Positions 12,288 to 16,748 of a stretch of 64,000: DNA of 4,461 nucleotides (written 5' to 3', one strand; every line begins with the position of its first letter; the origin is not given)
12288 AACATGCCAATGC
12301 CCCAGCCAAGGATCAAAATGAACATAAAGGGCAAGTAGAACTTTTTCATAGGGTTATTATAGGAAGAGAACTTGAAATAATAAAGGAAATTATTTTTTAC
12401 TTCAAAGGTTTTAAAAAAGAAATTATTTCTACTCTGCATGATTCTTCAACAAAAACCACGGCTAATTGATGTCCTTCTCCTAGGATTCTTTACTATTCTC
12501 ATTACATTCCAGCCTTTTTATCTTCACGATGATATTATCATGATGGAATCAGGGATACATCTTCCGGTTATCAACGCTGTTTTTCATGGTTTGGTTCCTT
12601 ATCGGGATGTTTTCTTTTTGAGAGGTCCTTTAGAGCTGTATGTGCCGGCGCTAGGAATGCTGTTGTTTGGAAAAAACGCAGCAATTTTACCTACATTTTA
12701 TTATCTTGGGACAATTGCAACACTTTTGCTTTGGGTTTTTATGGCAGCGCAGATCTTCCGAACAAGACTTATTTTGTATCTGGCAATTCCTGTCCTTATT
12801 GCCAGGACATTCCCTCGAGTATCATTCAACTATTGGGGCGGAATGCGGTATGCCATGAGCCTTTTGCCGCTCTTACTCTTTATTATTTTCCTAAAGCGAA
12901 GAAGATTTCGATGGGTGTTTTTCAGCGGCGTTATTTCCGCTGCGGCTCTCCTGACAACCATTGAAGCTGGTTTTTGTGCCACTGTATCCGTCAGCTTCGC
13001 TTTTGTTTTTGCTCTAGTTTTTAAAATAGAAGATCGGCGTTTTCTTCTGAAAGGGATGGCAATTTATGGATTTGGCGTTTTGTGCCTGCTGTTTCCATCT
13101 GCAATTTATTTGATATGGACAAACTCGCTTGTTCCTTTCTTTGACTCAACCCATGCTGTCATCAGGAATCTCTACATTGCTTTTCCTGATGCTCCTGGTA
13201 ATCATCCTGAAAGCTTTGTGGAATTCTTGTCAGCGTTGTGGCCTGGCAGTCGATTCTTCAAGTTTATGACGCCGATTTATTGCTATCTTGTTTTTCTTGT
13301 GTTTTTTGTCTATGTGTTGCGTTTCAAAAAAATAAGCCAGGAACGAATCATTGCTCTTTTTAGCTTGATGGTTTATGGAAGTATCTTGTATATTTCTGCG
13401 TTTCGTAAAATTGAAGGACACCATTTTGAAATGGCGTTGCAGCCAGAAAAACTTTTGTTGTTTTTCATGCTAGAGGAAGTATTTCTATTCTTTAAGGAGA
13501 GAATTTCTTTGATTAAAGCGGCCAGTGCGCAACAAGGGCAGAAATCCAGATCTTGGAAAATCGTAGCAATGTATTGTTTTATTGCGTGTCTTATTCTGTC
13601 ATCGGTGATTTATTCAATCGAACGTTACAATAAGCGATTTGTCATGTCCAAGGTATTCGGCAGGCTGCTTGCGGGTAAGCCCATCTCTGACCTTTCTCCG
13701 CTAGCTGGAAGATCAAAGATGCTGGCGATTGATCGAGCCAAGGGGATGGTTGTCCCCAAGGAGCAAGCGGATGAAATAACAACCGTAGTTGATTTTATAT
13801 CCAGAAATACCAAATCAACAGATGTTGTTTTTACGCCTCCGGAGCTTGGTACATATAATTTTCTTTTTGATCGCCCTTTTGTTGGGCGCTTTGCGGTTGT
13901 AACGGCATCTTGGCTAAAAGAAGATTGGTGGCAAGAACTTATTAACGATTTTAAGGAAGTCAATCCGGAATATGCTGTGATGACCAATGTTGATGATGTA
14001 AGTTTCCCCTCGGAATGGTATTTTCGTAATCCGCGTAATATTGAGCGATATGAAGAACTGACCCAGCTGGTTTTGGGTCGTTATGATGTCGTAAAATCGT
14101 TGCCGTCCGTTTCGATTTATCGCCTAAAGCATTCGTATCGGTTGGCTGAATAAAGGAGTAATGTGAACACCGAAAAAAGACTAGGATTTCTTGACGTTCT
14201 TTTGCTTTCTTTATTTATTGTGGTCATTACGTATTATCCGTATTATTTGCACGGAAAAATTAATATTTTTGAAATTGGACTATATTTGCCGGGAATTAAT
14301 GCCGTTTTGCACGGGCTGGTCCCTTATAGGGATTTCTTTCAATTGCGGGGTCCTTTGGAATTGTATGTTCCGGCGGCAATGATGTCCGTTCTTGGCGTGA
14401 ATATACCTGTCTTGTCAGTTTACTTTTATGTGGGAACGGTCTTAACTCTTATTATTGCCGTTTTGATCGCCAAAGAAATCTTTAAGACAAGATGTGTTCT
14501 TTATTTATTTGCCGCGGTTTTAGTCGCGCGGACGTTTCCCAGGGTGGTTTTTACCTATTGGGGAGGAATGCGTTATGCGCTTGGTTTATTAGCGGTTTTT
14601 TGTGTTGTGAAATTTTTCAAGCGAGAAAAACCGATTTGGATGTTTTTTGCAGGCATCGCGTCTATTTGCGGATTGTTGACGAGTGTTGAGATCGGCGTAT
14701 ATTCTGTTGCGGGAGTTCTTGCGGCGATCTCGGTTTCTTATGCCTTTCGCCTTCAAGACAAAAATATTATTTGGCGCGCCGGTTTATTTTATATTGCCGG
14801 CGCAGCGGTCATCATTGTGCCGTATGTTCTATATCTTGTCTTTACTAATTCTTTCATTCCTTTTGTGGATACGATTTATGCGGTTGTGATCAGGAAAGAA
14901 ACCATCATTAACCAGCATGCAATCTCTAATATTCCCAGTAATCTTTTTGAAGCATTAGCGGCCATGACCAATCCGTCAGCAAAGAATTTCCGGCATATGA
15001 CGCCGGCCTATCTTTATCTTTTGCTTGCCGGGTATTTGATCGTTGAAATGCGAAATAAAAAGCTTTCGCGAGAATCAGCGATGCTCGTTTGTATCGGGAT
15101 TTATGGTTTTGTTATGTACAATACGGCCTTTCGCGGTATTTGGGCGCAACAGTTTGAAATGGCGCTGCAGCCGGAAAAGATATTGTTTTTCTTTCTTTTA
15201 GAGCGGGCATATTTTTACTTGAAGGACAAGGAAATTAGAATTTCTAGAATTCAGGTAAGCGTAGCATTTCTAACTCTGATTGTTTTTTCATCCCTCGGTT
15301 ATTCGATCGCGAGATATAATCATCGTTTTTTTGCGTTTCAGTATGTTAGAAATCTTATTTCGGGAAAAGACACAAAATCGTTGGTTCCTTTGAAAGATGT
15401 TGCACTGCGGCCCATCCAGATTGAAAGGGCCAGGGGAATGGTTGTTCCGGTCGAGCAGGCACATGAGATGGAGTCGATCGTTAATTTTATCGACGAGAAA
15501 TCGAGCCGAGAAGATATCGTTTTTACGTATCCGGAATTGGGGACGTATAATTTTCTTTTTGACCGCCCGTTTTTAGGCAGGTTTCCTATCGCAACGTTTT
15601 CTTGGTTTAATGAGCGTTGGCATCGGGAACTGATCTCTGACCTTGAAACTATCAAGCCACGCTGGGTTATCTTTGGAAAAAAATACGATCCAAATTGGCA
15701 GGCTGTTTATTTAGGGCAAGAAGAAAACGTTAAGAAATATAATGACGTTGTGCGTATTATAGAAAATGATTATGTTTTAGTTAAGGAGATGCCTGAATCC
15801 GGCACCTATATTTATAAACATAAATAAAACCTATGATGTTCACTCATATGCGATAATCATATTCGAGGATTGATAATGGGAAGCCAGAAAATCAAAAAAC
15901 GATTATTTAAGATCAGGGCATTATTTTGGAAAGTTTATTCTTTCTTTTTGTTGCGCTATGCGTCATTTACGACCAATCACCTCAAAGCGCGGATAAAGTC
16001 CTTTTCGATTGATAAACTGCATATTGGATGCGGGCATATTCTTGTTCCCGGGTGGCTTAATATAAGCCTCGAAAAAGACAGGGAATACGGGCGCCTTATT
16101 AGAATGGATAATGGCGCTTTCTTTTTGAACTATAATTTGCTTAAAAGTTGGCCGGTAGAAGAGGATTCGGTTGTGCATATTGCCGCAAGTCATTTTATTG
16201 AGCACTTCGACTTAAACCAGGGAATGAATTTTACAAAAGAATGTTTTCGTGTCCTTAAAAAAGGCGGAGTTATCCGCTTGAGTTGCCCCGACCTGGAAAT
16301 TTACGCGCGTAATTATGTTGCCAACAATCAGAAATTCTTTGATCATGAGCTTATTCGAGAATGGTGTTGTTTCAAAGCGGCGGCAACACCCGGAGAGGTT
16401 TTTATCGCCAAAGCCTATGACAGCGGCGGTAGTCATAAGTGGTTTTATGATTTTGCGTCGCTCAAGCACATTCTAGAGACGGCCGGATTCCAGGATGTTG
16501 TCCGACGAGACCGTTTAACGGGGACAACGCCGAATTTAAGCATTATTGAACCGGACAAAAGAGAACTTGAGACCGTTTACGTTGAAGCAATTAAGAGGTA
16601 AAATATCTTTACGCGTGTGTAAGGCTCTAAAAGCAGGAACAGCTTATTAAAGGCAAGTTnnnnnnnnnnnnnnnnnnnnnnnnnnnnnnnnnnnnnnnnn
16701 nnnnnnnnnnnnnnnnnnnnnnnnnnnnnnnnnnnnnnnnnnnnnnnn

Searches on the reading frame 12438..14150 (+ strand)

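Call 7: search_protein_families(library=pfam, proteins=[window:12438-14150:+])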
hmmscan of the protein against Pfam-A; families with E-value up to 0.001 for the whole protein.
window:12438-14150:+ (571 aa): 0 families

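Call 17: search_protein_families(library=ncbifam, proteins=[window:12438-14150:+], max_evalue=0.001)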
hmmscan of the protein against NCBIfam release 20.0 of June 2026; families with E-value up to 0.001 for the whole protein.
window:12438-14150:+ (571 aa): 0 families

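Call 31: search_protein_families(library=pfam, max_evalue=1, proteins=[window:12438-14150:+])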
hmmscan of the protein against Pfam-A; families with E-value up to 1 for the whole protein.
window:12438-14150:+ (571 aa): 1 family
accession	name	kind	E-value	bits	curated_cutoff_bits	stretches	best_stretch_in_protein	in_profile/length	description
PF17280.7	DUF5345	-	0.11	13.1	27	1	362-399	27-64/77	Family of unknown function (DUF5345)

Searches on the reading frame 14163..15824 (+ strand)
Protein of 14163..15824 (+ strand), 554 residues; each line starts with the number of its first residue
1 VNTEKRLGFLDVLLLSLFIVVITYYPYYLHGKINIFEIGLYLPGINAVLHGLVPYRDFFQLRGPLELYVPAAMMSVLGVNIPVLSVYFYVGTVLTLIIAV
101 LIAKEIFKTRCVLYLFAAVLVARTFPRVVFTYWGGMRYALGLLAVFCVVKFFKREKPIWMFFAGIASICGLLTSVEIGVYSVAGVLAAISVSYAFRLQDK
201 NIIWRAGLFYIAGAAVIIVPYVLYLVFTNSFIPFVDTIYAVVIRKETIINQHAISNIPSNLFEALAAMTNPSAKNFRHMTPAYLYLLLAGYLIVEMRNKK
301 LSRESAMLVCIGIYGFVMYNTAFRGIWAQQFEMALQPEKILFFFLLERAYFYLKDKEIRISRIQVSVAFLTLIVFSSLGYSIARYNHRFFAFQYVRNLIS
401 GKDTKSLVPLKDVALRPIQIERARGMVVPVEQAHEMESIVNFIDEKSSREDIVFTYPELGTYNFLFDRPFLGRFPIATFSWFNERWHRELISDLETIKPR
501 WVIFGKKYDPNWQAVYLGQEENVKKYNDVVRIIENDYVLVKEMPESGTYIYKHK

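Call 7: search_protein_families(library=pfam, proteins=[window:14163-15824:+])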
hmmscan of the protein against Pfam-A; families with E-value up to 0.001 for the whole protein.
window:14163-15824:+ (554 aa): 0 families

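Call 17: search_protein_families(library=ncbifam, proteins=[window:14163-15824:+], max_evalue=0.001)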
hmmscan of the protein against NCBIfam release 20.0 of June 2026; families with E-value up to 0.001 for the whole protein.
window:14163-15824:+ (554 aa): 0 families

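Call 31: search_protein_families(library=pfam, max_evalue=1, proteins=[window:14163-15824:+])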
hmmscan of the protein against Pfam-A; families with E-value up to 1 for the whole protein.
window:14163-15824:+ (554 aa): 1 family
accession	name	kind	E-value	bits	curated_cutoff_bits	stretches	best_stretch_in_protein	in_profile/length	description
PF13231.12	PMT_2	-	0.22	12.2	26.1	1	63-215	3-155/160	Dolichyl-phosphate-mannose-protein mannosyltransferase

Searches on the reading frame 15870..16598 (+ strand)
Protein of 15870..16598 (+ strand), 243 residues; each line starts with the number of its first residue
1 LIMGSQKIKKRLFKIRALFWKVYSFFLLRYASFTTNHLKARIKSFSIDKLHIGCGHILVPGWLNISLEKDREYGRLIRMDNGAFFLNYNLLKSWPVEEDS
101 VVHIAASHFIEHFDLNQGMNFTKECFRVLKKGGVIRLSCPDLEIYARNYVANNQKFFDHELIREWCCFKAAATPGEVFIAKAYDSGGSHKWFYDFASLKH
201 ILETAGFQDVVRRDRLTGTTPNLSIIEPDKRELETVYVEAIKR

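Call 7: search_protein_families(library=pfam, proteins=[window:15870-16598:+])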
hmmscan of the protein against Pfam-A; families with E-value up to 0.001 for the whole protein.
window:15870-16598:+ (243 aa): 1 family
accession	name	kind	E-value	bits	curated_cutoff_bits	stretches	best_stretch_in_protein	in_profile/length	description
PF08241.18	Methyltransf_11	-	0.00026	22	21.2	1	93-135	53-93/95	Methyltransferase domain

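Call 17: search_protein_families(library=ncbifam, proteins=[window:15870-16598:+], max_evalue=0.001)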
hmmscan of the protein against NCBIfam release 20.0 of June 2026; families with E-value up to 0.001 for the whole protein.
window:15870-16598:+ (243 aa): 0 families
